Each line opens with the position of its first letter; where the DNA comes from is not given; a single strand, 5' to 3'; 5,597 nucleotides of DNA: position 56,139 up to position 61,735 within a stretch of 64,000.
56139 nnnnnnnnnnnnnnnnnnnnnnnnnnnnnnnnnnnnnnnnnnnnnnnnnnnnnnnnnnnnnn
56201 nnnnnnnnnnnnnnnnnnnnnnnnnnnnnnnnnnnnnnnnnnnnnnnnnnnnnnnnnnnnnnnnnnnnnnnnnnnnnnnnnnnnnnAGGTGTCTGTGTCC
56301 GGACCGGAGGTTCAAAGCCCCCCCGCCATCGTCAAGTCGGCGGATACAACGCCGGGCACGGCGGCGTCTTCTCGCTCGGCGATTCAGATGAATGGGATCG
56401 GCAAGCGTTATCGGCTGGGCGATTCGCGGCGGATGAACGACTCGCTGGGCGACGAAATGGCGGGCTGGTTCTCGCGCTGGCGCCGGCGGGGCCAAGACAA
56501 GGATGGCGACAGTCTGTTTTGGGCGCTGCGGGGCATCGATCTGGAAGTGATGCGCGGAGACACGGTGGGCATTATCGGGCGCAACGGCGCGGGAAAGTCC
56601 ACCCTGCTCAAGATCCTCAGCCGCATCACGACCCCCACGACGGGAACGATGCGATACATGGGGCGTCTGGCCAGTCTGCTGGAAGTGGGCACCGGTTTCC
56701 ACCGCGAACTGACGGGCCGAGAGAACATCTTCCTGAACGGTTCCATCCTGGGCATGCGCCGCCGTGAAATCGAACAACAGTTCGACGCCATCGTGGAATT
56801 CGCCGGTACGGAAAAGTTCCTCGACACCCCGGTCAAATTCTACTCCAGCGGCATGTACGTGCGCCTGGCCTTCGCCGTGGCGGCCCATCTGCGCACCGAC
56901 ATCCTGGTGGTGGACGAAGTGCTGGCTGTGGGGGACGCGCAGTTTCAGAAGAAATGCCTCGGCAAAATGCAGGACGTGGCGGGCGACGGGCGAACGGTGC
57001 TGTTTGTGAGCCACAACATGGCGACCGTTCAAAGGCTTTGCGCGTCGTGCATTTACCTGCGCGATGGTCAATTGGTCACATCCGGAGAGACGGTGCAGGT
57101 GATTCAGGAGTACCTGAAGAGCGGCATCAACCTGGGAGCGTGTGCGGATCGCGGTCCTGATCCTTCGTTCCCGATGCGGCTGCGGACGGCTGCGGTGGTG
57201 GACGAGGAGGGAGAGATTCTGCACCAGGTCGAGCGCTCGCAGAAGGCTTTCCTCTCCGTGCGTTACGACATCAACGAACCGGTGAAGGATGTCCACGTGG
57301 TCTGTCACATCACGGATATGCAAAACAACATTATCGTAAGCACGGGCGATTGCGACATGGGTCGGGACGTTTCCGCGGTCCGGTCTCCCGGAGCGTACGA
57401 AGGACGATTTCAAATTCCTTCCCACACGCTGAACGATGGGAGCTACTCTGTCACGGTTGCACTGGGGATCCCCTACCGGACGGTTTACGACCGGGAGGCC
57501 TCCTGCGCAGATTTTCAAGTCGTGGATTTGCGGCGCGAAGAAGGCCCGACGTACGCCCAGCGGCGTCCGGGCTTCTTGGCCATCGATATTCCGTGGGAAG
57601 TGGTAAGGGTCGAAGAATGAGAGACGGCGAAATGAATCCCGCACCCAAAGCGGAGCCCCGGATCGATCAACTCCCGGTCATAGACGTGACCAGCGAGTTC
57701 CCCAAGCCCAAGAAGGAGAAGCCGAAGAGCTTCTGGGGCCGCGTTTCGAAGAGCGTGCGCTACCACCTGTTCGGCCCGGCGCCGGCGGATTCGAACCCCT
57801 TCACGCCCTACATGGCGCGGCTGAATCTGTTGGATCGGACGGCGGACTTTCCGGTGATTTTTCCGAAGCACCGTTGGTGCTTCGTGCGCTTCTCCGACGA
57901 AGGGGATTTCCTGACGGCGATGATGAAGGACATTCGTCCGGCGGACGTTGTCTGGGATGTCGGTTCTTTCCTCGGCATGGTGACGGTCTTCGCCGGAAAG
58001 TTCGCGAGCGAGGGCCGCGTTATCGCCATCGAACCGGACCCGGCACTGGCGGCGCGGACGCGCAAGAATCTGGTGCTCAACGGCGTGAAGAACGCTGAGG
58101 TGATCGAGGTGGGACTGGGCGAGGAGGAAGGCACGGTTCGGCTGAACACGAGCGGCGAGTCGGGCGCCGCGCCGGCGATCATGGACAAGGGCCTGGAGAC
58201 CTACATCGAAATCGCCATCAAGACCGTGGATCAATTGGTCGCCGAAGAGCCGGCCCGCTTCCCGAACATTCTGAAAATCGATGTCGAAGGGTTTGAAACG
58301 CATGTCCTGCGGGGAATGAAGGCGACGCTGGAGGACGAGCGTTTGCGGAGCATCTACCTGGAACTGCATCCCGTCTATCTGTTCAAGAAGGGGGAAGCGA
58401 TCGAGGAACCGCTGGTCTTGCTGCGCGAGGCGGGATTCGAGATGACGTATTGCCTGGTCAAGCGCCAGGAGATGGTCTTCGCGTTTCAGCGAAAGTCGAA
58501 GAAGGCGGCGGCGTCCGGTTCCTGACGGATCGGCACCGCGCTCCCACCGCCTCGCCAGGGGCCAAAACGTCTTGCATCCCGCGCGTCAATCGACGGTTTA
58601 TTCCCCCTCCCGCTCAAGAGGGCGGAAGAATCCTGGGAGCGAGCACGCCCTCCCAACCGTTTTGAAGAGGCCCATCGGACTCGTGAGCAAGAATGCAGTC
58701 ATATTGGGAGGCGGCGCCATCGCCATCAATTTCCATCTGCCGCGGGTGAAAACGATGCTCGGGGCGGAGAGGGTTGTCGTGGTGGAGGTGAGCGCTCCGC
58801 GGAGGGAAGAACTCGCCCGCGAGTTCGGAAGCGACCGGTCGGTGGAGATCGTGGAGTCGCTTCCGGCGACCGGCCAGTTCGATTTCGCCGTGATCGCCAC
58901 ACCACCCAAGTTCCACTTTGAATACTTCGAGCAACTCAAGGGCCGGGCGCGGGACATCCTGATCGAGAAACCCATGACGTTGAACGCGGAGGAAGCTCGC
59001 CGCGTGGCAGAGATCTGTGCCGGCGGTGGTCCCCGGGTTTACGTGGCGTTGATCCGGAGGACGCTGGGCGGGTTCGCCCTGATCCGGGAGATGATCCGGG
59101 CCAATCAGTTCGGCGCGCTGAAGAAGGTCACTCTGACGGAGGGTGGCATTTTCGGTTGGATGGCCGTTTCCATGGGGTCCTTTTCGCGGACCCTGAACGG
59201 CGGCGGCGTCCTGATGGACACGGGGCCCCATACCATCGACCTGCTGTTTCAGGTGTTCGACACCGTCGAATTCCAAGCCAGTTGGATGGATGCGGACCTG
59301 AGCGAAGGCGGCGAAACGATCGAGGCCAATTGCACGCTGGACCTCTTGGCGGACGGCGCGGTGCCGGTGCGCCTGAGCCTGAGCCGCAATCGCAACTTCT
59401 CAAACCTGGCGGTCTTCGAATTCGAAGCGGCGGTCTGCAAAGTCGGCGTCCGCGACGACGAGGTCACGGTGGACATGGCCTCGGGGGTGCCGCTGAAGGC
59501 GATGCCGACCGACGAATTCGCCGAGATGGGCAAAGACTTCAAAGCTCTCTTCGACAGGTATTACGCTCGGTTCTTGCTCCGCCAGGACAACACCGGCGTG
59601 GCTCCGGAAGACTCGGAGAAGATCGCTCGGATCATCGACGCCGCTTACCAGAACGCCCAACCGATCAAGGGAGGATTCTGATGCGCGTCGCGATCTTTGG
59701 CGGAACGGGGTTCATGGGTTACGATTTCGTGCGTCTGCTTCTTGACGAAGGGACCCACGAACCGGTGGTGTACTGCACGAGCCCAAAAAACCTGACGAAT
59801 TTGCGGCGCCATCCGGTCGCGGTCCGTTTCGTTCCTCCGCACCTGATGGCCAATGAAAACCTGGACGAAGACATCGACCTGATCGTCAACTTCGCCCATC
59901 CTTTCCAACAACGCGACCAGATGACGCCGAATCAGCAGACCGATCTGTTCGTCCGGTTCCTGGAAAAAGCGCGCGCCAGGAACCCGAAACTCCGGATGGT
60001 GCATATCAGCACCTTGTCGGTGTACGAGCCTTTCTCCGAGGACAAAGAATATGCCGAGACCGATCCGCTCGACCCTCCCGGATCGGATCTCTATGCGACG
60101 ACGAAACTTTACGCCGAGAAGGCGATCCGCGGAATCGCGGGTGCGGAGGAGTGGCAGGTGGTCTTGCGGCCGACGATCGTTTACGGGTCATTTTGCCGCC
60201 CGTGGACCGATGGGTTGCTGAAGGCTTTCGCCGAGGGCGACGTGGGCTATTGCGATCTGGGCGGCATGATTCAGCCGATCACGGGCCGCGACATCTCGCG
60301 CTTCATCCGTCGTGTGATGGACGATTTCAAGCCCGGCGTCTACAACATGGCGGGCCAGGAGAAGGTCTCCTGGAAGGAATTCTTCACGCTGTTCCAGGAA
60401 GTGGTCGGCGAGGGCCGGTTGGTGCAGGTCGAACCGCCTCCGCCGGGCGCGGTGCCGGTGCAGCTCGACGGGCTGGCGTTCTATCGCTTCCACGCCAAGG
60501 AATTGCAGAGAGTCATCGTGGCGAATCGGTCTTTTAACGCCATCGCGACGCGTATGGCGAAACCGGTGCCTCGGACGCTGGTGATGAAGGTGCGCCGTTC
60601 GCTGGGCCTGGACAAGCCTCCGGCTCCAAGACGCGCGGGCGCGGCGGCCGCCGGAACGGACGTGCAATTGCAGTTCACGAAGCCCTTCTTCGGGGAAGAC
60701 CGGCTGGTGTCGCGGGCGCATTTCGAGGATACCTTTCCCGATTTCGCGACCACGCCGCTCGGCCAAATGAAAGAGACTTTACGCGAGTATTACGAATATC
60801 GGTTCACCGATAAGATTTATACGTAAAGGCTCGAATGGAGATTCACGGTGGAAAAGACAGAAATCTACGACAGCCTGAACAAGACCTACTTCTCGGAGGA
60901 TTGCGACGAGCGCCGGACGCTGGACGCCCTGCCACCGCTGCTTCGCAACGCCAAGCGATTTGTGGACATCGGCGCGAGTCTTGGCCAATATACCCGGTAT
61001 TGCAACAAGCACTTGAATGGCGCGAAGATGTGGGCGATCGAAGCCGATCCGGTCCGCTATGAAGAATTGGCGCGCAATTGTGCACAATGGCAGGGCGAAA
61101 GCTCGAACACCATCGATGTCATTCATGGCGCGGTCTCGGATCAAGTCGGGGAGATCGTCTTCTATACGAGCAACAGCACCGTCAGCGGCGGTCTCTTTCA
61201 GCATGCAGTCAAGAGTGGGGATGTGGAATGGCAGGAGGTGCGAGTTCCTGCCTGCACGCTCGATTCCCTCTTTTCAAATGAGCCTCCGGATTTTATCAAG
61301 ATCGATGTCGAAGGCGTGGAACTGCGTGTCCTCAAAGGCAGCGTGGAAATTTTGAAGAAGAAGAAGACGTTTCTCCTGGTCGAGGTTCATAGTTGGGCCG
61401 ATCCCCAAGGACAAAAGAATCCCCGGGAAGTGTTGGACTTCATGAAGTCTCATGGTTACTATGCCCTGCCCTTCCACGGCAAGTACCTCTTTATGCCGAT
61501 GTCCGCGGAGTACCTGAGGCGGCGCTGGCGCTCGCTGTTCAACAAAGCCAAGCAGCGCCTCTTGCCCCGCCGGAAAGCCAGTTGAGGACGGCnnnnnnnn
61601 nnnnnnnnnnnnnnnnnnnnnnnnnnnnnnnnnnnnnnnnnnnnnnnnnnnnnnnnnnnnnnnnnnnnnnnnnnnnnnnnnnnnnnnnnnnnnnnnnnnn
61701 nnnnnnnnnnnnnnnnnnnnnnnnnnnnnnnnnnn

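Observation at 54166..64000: ABC-transporter-dependent glycan cluster with three FkbM methyltransferases, an MptE-like protein and a Wzt carrying a C-terminal binding domain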

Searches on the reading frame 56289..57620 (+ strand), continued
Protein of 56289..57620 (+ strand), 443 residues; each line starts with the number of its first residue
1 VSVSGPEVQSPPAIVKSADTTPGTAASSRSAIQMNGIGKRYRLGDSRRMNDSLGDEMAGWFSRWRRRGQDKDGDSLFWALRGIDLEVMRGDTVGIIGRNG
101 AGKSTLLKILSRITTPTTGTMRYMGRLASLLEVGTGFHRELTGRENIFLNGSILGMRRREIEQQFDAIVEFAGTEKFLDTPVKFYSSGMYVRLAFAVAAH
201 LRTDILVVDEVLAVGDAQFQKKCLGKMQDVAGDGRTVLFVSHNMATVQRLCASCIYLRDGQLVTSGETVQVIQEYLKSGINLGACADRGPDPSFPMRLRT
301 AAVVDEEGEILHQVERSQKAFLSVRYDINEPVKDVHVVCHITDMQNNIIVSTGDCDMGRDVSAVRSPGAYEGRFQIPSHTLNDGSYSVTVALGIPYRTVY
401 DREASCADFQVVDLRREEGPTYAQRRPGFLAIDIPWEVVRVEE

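Call 61: find_encoding_contigs(protein=P0201, flank=10000, max_places=1)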
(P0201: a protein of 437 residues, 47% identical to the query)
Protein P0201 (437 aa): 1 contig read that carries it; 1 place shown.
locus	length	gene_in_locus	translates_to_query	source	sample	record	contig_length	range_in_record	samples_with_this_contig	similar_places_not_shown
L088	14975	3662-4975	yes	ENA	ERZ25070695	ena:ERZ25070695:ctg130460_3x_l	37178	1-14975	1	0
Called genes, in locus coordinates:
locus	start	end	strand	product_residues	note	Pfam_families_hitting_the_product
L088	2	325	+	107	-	?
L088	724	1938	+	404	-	PF01694:Rhomboid, PF24575:TPR_Slam (faint), PF13428:TPR_14 (faint), PF13174:TPR_6 (faint)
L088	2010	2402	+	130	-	-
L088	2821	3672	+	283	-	PF01061:ABC2_membrane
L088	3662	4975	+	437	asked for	PF00005:ABC_tran, PF13304:AAA_21 (faint), PF14524:Wzt_C (weak)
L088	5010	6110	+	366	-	PF20706:GT4-conflict, PF00534:Glycos_transf_1, PF13692:Glyco_trans_1_4, PF13524:Glyco_trans_1_2 (weak)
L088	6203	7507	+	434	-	-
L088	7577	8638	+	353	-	PF04230:PS_pyruv_trans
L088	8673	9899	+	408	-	PF13439:Glyco_transf_4, PF13579:Glyco_trans_4_4, PF20706:GT4-conflict, PF00534:Glycos_transf_1, PF13692:Glyco_trans_1_4, PF13524:Glyco_trans_1_2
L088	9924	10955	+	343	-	PF00535:Glycos_transf_2, PF10111:Glyco_tranf_2_2 (faint), PF13641:Glyco_tranf_2_3 (weak)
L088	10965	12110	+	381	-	PF13579:Glyco_trans_4_4, PF13439:Glyco_transf_4, PF00534:Glycos_transf_1, PF13692:Glyco_trans_1_4, PF13524:Glyco_trans_1_2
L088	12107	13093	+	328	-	PF02485:Branch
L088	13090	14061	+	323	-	PF02485:Branch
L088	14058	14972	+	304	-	PF02485:Branch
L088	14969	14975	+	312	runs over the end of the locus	PF02485:Branch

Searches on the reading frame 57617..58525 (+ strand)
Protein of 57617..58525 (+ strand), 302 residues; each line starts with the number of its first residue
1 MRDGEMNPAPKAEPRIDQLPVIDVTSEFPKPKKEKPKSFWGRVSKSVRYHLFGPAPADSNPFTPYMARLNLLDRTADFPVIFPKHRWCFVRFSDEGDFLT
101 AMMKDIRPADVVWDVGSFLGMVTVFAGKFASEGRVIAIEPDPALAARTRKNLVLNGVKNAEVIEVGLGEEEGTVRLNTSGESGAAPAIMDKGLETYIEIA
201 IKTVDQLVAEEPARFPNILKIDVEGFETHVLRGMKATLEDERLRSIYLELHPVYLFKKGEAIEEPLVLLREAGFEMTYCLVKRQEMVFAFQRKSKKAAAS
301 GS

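Call 6: search_protein_families(library=pfam, proteins=[window:57617-58525:+], max_evalue=0.01)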
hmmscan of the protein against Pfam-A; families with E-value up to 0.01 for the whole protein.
window:57617-58525:+ (302 aa): 2 families
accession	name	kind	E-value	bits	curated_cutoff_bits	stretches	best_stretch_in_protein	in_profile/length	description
PF05050.19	Methyltransf_21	-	2.4e-19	70.5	22.7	1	122-276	9-173/173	Methyltransferase FkbM domain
PF02475.24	TRM5-TYW2_MTfase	-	0.0082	16.5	28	0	101-160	29-88/164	TRM5/TYW2 methyltransferase domain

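Call 15: search_protein_families(library=ncbifam, proteins=[window:57617-58525:+], max_evalue=0.001)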
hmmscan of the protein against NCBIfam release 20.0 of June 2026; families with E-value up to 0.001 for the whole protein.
window:57617-58525:+ (302 aa): 3 families
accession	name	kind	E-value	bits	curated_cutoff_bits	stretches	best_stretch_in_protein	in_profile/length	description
TIGR01444.1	fkbM_fam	subfamily_domain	4.3e-30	105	37.7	1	111-251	1-143/143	FkbM family methyltransferase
TIGR02469.1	CbiT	equivalog_domain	1.4e-08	35.1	78.3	1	105-165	16-76/124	precorrin-6Y C5,15-methyltransferase (decarboxylating) subunit CbiT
NF005640.0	PRK07402.1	equivalog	6.3e-07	29.1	219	1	106-164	41-99/200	precorrin-6Y C5,15-methyltransferase subunit CbiT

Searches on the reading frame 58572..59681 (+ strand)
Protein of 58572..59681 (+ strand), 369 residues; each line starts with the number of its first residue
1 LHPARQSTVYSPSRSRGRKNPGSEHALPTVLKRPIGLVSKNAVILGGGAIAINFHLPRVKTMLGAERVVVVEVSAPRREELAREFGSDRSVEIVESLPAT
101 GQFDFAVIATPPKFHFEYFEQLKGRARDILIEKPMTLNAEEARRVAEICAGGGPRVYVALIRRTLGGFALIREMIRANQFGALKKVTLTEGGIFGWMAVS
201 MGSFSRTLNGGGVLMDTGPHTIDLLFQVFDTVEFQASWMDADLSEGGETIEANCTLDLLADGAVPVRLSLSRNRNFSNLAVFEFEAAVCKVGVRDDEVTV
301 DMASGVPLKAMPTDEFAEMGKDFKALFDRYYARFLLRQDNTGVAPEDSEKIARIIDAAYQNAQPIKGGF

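Call 6: search_protein_families(library=pfam, proteins=[window:58572-59681:+], max_evalue=0.01)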
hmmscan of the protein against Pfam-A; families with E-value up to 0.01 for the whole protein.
window:58572-59681:+ (369 aa): 3 families
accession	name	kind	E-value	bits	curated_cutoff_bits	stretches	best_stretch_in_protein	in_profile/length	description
PF01408.29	GFO_IDH_MocA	-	2.9e-16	60.7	24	1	41-158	2-118/120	Oxidoreductase family, NAD-binding Rossmann fold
PF22725.1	GFO_IDH_MocA_C3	-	3.2e-07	30.8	27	1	169-276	2-108/124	GFO/IDH/MocA C-terminal domain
PF02894.22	GFO_IDH_MocA_C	-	0.0061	16.8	22.9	0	172-232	1-61/218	Oxidoreductase family, C-terminal alpha/beta domain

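Call 15: search_protein_families(library=ncbifam, proteins=[window:58683-59681:+], max_evalue=0.001)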
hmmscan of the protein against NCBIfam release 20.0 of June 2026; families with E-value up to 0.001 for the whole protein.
window:58683-59681:+ (332 aa): 7 families
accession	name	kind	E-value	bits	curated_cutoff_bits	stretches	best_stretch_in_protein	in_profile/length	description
TIGR04380.1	myo_inos_iolG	equivalog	5.3e-14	51.8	355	1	5-188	4-181/330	inositol 2-dehydrogenase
NF041392.1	XylDh_Gfo6_Halo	equivalog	5.2e-10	38.6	350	1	7-149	21-166/350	D-xylose 1-dehydrogenase Gfo6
NF052479.1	LevoglcsnDh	equivalog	1.2e-08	34.1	650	1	28-190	36-200/386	levoglucosan dehydrogenase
NF008607.0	PRK11579.1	subfamily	3.1e-08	33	330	1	7-194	9-191/346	oxidoreductase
NF040723.1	UDP-GlcNAcDh_Arch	equivalog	8.4e-08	32.1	450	1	7-193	5-178/302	UDP-N-acetylglucosamine 3-dehydrogenase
NF007574.0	PRK10206.1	equivalog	2.1e-06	27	352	1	4-192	4-187/345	oxidoreductase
NF052679.1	InsChiInosDhIolG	equivalog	0.00058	19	540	1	6-145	6-147/343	bifunctional inositol 2-dehydrogenase/D-chiro-inositol 1-dehydrogenase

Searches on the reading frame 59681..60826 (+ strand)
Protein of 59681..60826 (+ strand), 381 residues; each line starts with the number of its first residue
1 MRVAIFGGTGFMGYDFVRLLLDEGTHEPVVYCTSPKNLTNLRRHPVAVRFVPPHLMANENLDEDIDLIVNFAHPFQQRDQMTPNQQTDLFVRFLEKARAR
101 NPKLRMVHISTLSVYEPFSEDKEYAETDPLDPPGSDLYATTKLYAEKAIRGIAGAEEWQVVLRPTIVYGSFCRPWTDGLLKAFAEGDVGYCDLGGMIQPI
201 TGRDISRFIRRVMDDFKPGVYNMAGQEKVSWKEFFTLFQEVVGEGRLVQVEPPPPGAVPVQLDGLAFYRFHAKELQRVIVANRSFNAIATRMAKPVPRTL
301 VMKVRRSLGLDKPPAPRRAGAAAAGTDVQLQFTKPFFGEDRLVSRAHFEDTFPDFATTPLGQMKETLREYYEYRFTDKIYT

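Call 6: search_protein_families(library=pfam, proteins=[window:59681-60826:+], max_evalue=0.01)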
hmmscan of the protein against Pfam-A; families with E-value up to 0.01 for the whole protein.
window:59681-60826:+ (381 aa): 5 families
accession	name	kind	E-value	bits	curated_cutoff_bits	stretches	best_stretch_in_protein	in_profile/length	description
PF01370.27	Epimerase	-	3.9e-16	59.6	20.9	1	4-171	2-176/240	NAD dependent epimerase/dehydratase family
PF04321.23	RmlD_sub_bind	-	4.4e-13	49.4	27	1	1-252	1-240/287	RmlD substrate binding domain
PF16363.11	GDP_Man_Dehyd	-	2.1e-07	31.1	27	1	5-155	2-170/332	GDP-mannose 4,6 dehydratase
PF07993.18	NAD_binding_4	-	1.1e-05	25.2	20.1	1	97-176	123-216/258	Male sterility protein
PF01073.25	3Beta_HSD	-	0.00034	20.2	22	1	5-176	2-190/280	3-beta hydroxysteroid dehydrogenase/isomerase family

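Call 15: search_protein_families(library=ncbifam, proteins=[window:59681-60826:+], max_evalue=0.001)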
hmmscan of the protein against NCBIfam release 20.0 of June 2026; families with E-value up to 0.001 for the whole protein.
window:59681-60826:+ (381 aa): 8 families
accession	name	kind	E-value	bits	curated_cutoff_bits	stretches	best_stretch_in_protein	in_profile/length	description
TIGR01214.1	rmlD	equivalog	9.8e-12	44.6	224.05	1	2-246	1-230/285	dTDP-4-dehydrorhamnose reductase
TIGR01181.1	dTDP_gluc_dehyt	equivalog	5.1e-10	38.9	365.1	1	4-155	3-168/321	dTDP-glucose 4,6-dehydratase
TIGR01746.1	Thioester-redct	subfamily_domain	1.9e-07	30.6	213.35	1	92-170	118-198/371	thioester reductase domain-containing protein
TIGR01777.1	yfcH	hypoth_equivalog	2.2e-06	27.5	207.35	1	3-246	1-245/292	TIGR01777 family oxidoreductase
TIGR03466.1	HpnA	hypoth_equivalog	0.00013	21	367.65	1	2-171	2-174/327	hopanoid-associated sugar epimerase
NF050030.1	thlkprotThyD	equivalog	0.00022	20.5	400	1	1-242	1-250/305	thylakoid membrane protein ThyD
NF042422.1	oxyalk_red_OleD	equivalog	0.00062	19.2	580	0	1-170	1-171/329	2-alkyl-3-oxoalkanoate reductase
TIGR01179.1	galE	equivalog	0.0007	18.5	262.3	0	3-162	2-171/332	UDP-glucose 4-epimerase GalE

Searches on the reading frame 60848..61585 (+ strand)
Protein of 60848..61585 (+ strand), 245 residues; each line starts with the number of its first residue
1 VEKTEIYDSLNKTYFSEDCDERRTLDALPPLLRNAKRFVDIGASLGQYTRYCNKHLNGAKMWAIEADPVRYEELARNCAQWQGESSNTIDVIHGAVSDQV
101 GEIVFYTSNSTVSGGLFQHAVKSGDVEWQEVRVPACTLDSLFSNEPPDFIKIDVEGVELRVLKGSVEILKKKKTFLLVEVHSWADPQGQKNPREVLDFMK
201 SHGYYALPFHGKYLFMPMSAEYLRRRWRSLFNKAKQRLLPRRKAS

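Call 6: search_protein_families(library=pfam, proteins=[window:60848-61585:+], max_evalue=0.01)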
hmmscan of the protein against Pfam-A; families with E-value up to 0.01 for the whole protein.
window:60848-61585:+ (245 aa): 4 families
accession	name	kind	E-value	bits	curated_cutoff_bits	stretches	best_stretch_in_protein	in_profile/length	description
PF05050.19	Methyltransf_21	-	1.8e-21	77.5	22.7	1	40-204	1-171/173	Methyltransferase FkbM domain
PF05575.17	V_cholerae_RfbT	-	0.00023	21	27.9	1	36-174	81-219/286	Vibrio cholerae RfbT protein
PF01728.25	FtsJ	-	0.0016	18.8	24.1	1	31-73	18-60/181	FtsJ-like methyltransferase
PF02475.24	TRM5-TYW2_MTfase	-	0.0026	18.2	28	1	11-80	15-82/164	TRM5/TYW2 methyltransferase domain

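Call 15: search_protein_families(library=ncbifam, proteins=[window:60848-61585:+], max_evalue=0.001)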
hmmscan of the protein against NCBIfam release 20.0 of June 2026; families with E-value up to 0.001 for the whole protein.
window:60848-61585:+ (245 aa): 1 family
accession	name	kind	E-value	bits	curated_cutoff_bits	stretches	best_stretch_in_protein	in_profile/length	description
TIGR01444.1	fkbM_fam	subfamily_domain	1.3e-27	97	37.7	1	38-181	2-143/143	FkbM family methyltransferase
